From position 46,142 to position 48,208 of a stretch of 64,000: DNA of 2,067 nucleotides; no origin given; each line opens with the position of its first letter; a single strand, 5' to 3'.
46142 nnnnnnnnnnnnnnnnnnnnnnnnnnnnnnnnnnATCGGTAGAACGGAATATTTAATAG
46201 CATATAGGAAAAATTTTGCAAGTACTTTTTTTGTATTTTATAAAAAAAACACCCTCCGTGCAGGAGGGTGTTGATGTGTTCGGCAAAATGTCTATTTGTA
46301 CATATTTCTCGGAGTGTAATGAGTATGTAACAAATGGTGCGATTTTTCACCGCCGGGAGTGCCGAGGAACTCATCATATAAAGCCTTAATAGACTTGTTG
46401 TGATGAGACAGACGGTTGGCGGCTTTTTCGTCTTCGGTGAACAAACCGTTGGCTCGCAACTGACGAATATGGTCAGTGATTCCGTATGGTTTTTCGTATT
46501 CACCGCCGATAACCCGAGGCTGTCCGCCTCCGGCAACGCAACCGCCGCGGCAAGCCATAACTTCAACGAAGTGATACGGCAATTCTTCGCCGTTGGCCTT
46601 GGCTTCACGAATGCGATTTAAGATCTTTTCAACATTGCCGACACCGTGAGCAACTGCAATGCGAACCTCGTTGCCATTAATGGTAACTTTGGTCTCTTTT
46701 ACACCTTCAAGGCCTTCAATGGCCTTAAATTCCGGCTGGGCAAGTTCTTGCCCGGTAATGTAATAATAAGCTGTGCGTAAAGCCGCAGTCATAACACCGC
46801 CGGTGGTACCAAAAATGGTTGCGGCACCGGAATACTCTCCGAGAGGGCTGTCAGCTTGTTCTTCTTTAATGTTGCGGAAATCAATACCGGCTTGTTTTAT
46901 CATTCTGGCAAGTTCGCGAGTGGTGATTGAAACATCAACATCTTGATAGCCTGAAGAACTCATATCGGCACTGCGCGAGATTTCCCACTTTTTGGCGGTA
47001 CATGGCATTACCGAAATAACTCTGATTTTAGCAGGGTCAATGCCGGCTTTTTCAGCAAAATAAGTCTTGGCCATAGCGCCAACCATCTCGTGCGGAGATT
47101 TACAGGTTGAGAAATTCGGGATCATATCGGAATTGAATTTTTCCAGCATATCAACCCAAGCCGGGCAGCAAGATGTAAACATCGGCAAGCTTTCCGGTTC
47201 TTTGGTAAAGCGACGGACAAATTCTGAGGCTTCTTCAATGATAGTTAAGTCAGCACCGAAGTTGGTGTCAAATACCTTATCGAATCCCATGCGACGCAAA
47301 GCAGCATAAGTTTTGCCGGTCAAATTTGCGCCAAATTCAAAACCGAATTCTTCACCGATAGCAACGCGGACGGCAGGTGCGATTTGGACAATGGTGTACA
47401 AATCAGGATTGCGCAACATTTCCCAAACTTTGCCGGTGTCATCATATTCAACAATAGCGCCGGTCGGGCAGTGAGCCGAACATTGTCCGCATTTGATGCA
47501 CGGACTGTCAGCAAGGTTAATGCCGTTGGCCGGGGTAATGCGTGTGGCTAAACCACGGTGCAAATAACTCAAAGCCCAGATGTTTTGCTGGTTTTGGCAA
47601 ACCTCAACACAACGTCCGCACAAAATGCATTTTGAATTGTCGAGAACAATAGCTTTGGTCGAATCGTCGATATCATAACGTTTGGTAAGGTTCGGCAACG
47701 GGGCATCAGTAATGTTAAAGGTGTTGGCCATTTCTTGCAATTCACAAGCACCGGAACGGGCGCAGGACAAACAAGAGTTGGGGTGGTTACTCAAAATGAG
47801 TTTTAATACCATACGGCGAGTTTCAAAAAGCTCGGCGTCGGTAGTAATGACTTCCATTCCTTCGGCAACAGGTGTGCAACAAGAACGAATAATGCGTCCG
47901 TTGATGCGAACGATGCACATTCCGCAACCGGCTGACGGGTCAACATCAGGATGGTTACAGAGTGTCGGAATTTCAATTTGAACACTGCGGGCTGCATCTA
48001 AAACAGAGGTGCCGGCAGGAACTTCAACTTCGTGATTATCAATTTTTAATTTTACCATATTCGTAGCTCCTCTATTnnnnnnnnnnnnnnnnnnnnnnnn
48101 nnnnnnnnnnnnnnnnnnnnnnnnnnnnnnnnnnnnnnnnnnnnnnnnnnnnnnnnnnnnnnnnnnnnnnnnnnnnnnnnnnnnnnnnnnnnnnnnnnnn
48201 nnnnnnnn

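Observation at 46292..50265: Complete trimeric NuoE/NuoF/HydA [FeFe]-hydrogenase operon in a genome that otherwise looks alphaproteobacterial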

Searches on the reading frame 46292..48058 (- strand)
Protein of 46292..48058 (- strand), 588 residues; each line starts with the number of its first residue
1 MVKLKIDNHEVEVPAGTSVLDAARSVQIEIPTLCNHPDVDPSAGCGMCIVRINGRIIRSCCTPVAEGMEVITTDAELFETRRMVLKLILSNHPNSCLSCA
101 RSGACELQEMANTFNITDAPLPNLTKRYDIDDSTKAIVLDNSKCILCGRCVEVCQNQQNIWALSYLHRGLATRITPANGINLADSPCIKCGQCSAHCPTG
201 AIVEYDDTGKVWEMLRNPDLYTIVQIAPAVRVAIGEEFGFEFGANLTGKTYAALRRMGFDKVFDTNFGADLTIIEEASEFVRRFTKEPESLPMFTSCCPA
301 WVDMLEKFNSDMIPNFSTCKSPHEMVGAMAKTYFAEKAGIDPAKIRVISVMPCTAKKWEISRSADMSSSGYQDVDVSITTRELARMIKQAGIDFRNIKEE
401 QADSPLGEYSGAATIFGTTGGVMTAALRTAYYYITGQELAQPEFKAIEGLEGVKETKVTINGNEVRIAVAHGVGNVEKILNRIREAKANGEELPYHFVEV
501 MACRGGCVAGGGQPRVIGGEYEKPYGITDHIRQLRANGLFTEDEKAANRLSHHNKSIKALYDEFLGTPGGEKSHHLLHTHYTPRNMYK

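Call 5: search_protein_families(library=pfam, proteins=[window:46292-48058:-])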
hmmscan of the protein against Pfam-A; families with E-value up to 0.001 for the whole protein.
window:46292-48058:- (588 aa): 15 families
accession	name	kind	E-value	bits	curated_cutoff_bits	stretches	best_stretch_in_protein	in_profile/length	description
PF02906.19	Fe_hyd_lg_C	-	4.2e-94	315.2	22.1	1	222-511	3-245/245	Iron only hydrogenase large subunit, C-terminal domain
PF02256.22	Fe_hyd_SSU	-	1e-21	77.1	24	1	530-584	2-56/56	Iron hydrogenase small subunit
PF10588.14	NADH-G_4Fe-4S_3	-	1.6e-16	60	27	1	81-118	1-38/40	NADH-ubiquinone oxidoreductase-G iron-sulfur binding region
PF13510.11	Fer2_4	-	2.6e-16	59.9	22.8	1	1-73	3-80/82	2Fe-2S iron-sulfur cluster binding domain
PF00111.32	Fer2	-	1.2e-08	35.2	21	1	8-62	7-56/77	2Fe-2S iron-sulfur cluster binding domain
PF13237.11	Fer4_10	-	3.2e-08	33.8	25.5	1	137-198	2-53/53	4Fe-4S dicluster domain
PF00037.32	Fer4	-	5.6e-08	32.7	21.1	2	137-155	1-19/24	4Fe-4S binding domain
PF13187.11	Fer4_9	-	3.1e-06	27.6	27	1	143-202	1-52/52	4Fe-4S dicluster domain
PF12838.12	Fer4_7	-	3.2e-06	27.9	27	1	143-201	1-52/52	4Fe-4S dicluster domain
PF12837.12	Fer4_6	-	3.4e-05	24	25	0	140-154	5-19/24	4Fe-4S binding domain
PF14697.11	Fer4_21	-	0.00017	22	35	1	139-202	3-57/59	4Fe-4S dicluster domain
PF25160.1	LdpA_Fe-S-bd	-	0.00048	20.3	27.6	0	176-204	14-45/49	LdpA Fe-S cluster-binding domain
PF12797.12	Fer4_2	-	0.00058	20.1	24.5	1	136-154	2-20/22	4Fe-4S binding domain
PF13484.11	Fer4_16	-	0.00086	20.5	30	0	187-205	2-20/66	4Fe-4S double cluster binding domain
PF13183.11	Fer4_8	-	0.00086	20.2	27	0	186-204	4-22/68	4Fe-4S dicluster domain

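Call 6: find_encoding_contigs(protein=window:46292-48058:-, flank=10000, max_places=6)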
Protein window:46292-48058:- (588 aa): no gene with exactly this product is on record in the collection.

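Call 8: find_homologous_proteins(query=window:46292-48058:-, max_evalue=1e-20)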
Query window:46292-48058:- (588 aa): 8000 proteins with E <= 1e-20 among 8000 candidates; the best 120 are listed.
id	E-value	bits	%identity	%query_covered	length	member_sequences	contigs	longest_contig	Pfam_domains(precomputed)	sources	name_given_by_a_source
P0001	0.0e+0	1319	95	100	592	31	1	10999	PF13510.12,PF10588.15,PF02906.20,PF00111.33,PF02256.23,PF00037.33,PF12838.13,PF13237.12,PF13187.12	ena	-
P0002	0.0e+0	1219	88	100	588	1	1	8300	PF13510.12,PF10588.15,PF02906.20,PF00111.33,PF02256.23,PF00037.33,PF12838.13,PF13237.12,PF13187.12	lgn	-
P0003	0.0e+0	1218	88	100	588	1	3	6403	PF13510.12,PF10588.15,PF02906.20,PF00111.33,PF02256.23,PF00037.33,PF12838.13,PF13237.12,PF13187.12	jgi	-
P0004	0.0e+0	1217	88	100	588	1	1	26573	PF13510.12,PF10588.15,PF02906.20,PF00111.33,PF02256.23,PF00037.33,PF12838.13,PF13237.12,PF13187.12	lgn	-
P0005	0.0e+0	1217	88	100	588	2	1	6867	PF13510.12,PF10588.15,PF02906.20,PF00111.33,PF02256.23,PF00037.33,PF12838.13,PF13237.12,PF13187.12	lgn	-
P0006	0.0e+0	1214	88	100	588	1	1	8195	PF13510.12,PF10588.15,PF02906.20,PF00111.33,PF02256.23,PF00037.33,PF12838.13,PF13237.12,PF13187.12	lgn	-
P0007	0.0e+0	1214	88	100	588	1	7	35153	PF13510.12,PF10588.15,PF02906.20,PF00111.33,PF02256.23,PF00037.33,PF12838.13,PF13237.12,PF13187.12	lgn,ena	-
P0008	0.0e+0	1214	88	100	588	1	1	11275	PF13510.12,PF10588.15,PF02906.20,PF00111.33,PF02256.23,PF00037.33,PF12838.13,PF13237.12,PF13187.12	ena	-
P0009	0.0e+0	1214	88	100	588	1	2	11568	PF13510.12,PF10588.15,PF02906.20,PF00111.33,PF02256.23,PF00037.33,PF12838.13,PF13237.12,PF13187.12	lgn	-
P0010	0.0e+0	1212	88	100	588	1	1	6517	PF13510.12,PF10588.15,PF02906.20,PF00111.33,PF02256.23,PF00037.33,PF12838.13,PF13237.12,PF13187.12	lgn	-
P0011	0.0e+0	1212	88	100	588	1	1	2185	PF13510.12,PF10588.15,PF02906.20,PF00111.33,PF02256.23,PF00037.33,PF12838.13,PF13237.12,PF13187.12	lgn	-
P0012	0.0e+0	1212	88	100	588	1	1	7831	PF13510.12,PF10588.15,PF02906.20,PF00111.33,PF02256.23,PF00037.33,PF12838.13,PF13237.12,PF13187.12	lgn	-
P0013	0.0e+0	1212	88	100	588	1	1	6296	PF13510.12,PF10588.15,PF02906.20,PF00111.33,PF02256.23,PF00037.33,PF12838.13,PF13237.12,PF13187.12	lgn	-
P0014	0.0e+0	1212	88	100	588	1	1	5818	PF13510.12,PF10588.15,PF02906.20,PF00111.33,PF02256.23,PF00037.33,PF12838.13,PF13237.12,PF13187.12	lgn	-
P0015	0.0e+0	1211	88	100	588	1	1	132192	PF13510.12,PF10588.15,PF02906.20,PF00111.33,PF02256.23,PF00037.33,PF12838.13,PF13237.12,PF13187.12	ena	-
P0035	0.0e+0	1093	77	100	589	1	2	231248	PF13510.12,PF10588.15,PF02906.20,PF00111.33,PF02256.23,PF00037.33,PF12838.13,PF13237.12,PF13187.12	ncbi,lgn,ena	-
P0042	0.0e+0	1087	78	100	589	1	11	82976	PF13510.12,PF10588.15,PF02906.20,PF00111.33,PF02256.23,PF00037.33,PF12838.13,PF13237.12,PF13187.12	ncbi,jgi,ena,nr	ncbi:MAG: 2Fe-2S iron-sulfur cluster binding domain-containing protein [Alphaproteobacteria bacteriu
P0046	0.0e+0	1084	78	100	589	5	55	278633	PF13510.12,PF10588.15,PF02906.20,PF00111.33,PF02256.23,PF12837.13,PF00037.33,PF13484.12,PF12838.13,PF13187.12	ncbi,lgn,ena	-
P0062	0.0e+0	1078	77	100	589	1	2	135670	PF13510.12,PF10588.15,PF02906.20,PF00111.33,PF02256.23,PF00037.33,PF12838.13,PF13187.12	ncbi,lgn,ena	-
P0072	0.0e+0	1072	77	100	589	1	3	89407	PF13510.12,PF10588.15,PF02906.20,PF00111.33,PF02256.23,PF00037.33,PF12838.13,PF13187.12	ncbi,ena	-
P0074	0.0e+0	1072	77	100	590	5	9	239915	PF13510.12,PF10588.15,PF02906.20,PF00111.33,PF02256.23,PF12837.13,PF00037.33,PF12838.13,PF13187.12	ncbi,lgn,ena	-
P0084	0.0e+0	1068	77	100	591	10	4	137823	PF13510.12,PF10588.15,PF02906.20,PF00111.33,PF02256.23,PF00037.33,PF12838.13,PF13237.12,PF13187.12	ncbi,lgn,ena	-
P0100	0.0e+0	1065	77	100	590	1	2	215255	PF13510.12,PF10588.15,PF02906.20,PF00111.33,PF02256.23,PF00037.33,PF12838.13,PF13187.12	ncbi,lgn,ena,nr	ncbi:MAG: [FeFe] hydrogenase, group A [Proteobacteria bacterium]|nr:[FeFe] hydrogenase, group A [Pse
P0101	0.0e+0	1064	76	100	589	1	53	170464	PF13510.12,PF10588.15,PF02906.20,PF00111.33,PF02256.23,PF00037.33,PF12838.13,PF13237.12,PF13187.12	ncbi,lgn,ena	-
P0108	0.0e+0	1064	76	100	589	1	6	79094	PF13510.12,PF10588.15,PF02906.20,PF00111.33,PF02256.23,PF00037.33,PF12838.13,PF13187.12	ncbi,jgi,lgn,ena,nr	ncbi:MAG: iron hydrogenase small subunit [Alphaproteobacteria bacterium]|nr:2Fe-2S iron-sulfur clust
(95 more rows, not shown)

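Call 9: find_related_loci(query=window:46292-48058:-, collection=genome_contigs, flank=10000)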
Query window:46292-48058:- (588 aa) in genome_contigs; peptide patterns used: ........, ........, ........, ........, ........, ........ (x = any residue, [..] = any of these).
539 stretches matched a pattern; 517 encode a relative of the query (tblastn E <= 1e-3); the best 80 are kept; 80 distinct loci.
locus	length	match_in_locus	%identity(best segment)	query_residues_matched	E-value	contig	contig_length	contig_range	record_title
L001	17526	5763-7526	96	1-588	0e+0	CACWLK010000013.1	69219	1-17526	MAG: uncultured Rhodospirillales bacterium isolate RUG10691 genome assembly, contig: RUG10691_asm_13, whole genome shotg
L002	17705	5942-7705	95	1-588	0e+0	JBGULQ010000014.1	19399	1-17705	MAG: Alphaproteobacteria bacterium isolate ruminal_MAG_253 ruminal_MAG_253_contig_0014, whole genome shotgun sequence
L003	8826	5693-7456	91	1-588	0e+0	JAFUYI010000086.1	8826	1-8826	MAG: Alphaproteobacteria bacterium isolate RGIG4937 Roe_deer_Rumen-3__c333997, whole genome shotgun sequence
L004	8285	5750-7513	89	1-588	0e+0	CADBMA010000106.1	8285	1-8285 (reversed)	MAG: uncultured Rhodospirillales bacterium isolate RUG14090 genome assembly, contig: RUG14090_asm_106, whole genome shot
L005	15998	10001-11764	88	1-588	0e+0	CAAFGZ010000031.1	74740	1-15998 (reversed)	MAG TPA_asm: Alphaproteobacteria bacterium, isolate HGM16772, WGS project CAAFGZ010000000 data, contig: SRS146812_107_k9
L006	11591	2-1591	97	59-588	0e+0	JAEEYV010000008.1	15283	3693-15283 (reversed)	MAG: Alphaproteobacteria bacterium isolate Tb.RUG.69 k141_1471817_flag=0_multi=11.9927_len=15283, whole genome shotgun s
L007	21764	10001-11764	87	1-588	0e+0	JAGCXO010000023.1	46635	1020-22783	MAG: Alphaproteobacteria bacterium isolate RGIG10214 Yak_Rumen-5__c1271465, whole genome shotgun sequence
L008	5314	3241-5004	87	1-588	0e+0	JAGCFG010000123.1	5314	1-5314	MAG: Alphaproteobacteria bacterium isolate RGIG9738 Yak_Omasum-3__c1335526, whole genome shotgun sequence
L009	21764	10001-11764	87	1-588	0e+0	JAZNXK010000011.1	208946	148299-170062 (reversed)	MAG: Alphaproteobacteria bacterium isolate T1900044779_TS20190245.MAGScoT_cleanbin_000006 SGB_2539_k141_110846, whole ge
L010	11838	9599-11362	79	1-588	0e+0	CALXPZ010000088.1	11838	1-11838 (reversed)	MAG: uncultured Alphaproteobacteria bacterium isolate E20__bin236 genome assembly, contig: E20__k127_5935544, whole geno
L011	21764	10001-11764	79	1-588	0e+0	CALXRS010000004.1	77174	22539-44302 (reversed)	MAG: uncultured Alphaproteobacteria bacterium isolate BRZ_KK__bin28 genome assembly, contig: BRZ_KK__NODE_513_length_771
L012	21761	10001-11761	79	1-587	0e+0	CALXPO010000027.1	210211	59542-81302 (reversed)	MAG: uncultured Alphaproteobacteria bacterium isolate E30__bin94 genome assembly, contig: E30__k127_4655230, whole genom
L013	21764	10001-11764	79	1-588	0e+0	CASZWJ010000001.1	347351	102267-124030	MAG: uncultured Alphaproteobacteria bacterium isolate extra-SRR5580761.40_1677796859 genome assembly, contig: NODE_7_len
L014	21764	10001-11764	77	1-588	0e+0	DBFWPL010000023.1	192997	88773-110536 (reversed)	MAG TPA_asm: Alphaproteobacteria bacterium isolate MAG7984 contig23, whole genome shotgun sequence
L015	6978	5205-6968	78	1-588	0e+0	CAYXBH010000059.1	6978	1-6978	MAG TPA_asm: uncultured Azospirillum sp. isolate SRP141132_co3_342 genome assembly, contig: NODE_10736_length_6978_cov_7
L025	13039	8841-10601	77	1-587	0e+0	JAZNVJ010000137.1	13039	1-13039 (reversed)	MAG: Alphaproteobacteria bacterium isolate T1900044790_TS20190256.MAGScoT_cleanbin_000026 SGB_2645_k141_366294, whole ge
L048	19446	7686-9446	70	1-588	0e+0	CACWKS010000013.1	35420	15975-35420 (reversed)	MAG: uncultured proteobacterium isolate RUG10672 genome assembly, contig: RUG10672_asm_13, whole genome shotgun sequence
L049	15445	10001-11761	70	1-588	0e+0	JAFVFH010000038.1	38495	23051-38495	MAG: Alphaproteobacteria bacterium isolate RGIG5118 Roe_deer_Rumen.Co__c648248, whole genome shotgun sequence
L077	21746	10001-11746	60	1-588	0e+0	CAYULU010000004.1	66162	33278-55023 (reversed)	MAG TPA_asm: uncultured bacterium isolate SRP263991_co2_526 genome assembly, contig: NODE_248_length_66162_cov_83.361913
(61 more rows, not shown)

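Call 30: search_protein_families(library=ncbifam, proteins=[window:46292-48058:-], max_evalue=0.00001)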
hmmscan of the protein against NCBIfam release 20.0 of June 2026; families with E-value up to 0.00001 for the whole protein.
window:46292-48058:- (588 aa): 14 families
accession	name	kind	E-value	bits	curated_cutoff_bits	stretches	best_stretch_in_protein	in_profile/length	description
NF040763.1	FeFe_hydrog_A6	exception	1.3e-235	783.2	765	1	2-584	1-571/571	NADH-dependent [FeFe] hydrogenase, group A6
NF040762.1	Hydr_FeFe_Clost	exception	5.9e-178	593.1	900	1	3-582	2-572/572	ferredoxin hydrogenase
TIGR02512.1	FeFe_hydrog_A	subfamily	1.4e-152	508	405.95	1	136-515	1-374/375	[FeFe] hydrogenase, group A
TIGR04105.1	FeFe_hydrog_B1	subfamily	2.9e-50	171.3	450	1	135-456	135-429/462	monomeric [FeFe] hydrogenase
NF005745.0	PRK07569.1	equivalog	3.1e-45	154.4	333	1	2-216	4-219/238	bidirectional hydrogenase complex protein HoxU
NF006305.0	PRK08493.1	equivalog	1.4e-39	135.9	591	1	1-216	1-237/819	NADH-quinone oxidoreductase subunit G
TIGR01973.1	NuoG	equivalog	9.6e-33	113.8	470.05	1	4-220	1-218/606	NADH-quinone oxidoreductase subunit NuoG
NF005895.0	PRK07860.1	equivalog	1.2e-25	89.7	802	1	1-179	17-200/811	NADH-quinone oxidoreductase subunit G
NF009454.0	PRK12814.1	equivalog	5.6e-23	81.2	916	1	2-98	4-102/657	putative NADPH-dependent glutamate synthase small subunit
NF042909.1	FMH_DH_FwdF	exception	2.9e-07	29.9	375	1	81-203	42-156/336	tungsten-dependent formylmethanofuran dehydrogenase subunit FwdF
NF009053.0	PRK12387.1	subfamily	1.7e-06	27.9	204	0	119-156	50-87/180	formate hydrogenlyase complex iron-sulfur subunit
NF006076.0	PRK08222.1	equivalog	4.9e-06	26.5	270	0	118-156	49-87/181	hydrogenase 4 subunit H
TIGR01945.1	rnfC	subfamily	5.9e-06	25.1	245.95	1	139-200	360-417/435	RnfABCDGE type electron transport complex subunit C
NF009226.0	PRK12576.1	equivalog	9e-06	25.2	344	0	8-66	28-86/317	succinate dehydrogenase/fumarate reductase iron-sulfur subunit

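Call 50: list_cluster_members(proteins=[P0035, P0042, P0046, P0062, P0072, P0074, P0084, P0100, P0101, P0108])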
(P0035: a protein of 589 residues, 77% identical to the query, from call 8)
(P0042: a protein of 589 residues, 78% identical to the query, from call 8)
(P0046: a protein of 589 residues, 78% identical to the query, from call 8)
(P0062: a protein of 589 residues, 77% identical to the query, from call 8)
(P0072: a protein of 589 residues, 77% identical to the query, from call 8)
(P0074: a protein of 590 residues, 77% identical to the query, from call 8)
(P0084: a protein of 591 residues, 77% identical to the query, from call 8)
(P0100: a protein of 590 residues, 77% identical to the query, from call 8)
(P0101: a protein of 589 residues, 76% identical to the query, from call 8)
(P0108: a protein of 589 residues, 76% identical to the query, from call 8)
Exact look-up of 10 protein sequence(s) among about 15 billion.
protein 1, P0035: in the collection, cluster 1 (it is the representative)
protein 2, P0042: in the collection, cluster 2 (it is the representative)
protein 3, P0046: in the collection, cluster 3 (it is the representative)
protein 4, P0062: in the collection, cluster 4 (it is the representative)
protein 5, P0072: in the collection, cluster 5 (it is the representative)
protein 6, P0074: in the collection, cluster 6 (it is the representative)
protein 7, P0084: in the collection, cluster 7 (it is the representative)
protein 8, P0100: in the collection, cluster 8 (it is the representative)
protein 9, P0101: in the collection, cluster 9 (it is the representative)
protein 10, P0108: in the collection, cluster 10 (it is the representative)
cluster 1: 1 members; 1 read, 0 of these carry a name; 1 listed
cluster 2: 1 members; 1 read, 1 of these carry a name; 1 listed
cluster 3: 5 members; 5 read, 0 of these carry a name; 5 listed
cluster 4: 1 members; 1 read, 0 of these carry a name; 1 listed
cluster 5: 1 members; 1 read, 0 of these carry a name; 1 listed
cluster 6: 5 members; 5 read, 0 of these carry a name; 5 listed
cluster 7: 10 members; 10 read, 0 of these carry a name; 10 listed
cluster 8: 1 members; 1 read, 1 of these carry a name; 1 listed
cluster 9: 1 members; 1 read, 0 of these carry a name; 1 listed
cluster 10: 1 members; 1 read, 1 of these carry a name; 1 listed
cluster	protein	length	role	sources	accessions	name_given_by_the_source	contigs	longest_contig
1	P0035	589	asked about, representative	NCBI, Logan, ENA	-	-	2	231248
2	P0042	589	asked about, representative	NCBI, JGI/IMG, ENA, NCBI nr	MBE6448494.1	MAG: 2Fe-2S iron-sulfur cluster binding domain-containing protein [Alphaproteobacteria ... | 2Fe-2S iron-sulfur cluster binding domain-containing protein [Alphaproteobacteria ...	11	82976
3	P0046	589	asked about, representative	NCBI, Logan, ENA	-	-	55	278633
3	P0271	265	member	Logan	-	-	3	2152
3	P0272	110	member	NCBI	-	-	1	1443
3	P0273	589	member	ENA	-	-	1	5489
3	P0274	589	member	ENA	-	-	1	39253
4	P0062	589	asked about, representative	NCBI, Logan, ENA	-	-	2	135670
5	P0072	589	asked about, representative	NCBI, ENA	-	-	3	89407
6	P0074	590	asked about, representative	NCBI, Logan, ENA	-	-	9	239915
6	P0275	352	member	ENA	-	-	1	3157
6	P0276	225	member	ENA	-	-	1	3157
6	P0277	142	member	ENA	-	-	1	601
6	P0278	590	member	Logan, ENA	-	-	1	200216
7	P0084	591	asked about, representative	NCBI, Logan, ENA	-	-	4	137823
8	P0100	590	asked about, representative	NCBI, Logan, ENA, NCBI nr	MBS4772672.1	MAG: [FeFe] hydrogenase, group A [Proteobacteria bacterium] | [FeFe] hydrogenase, group A [Pseudomonadota bacterium]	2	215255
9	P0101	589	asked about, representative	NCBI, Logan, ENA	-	-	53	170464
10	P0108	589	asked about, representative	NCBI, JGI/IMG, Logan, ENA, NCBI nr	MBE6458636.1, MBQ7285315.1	MAG: iron hydrogenase small subunit [Alphaproteobacteria bacterium] | 2Fe-2S iron-sulfur cluster binding domain-containing protein [Alphaproteobacteria ...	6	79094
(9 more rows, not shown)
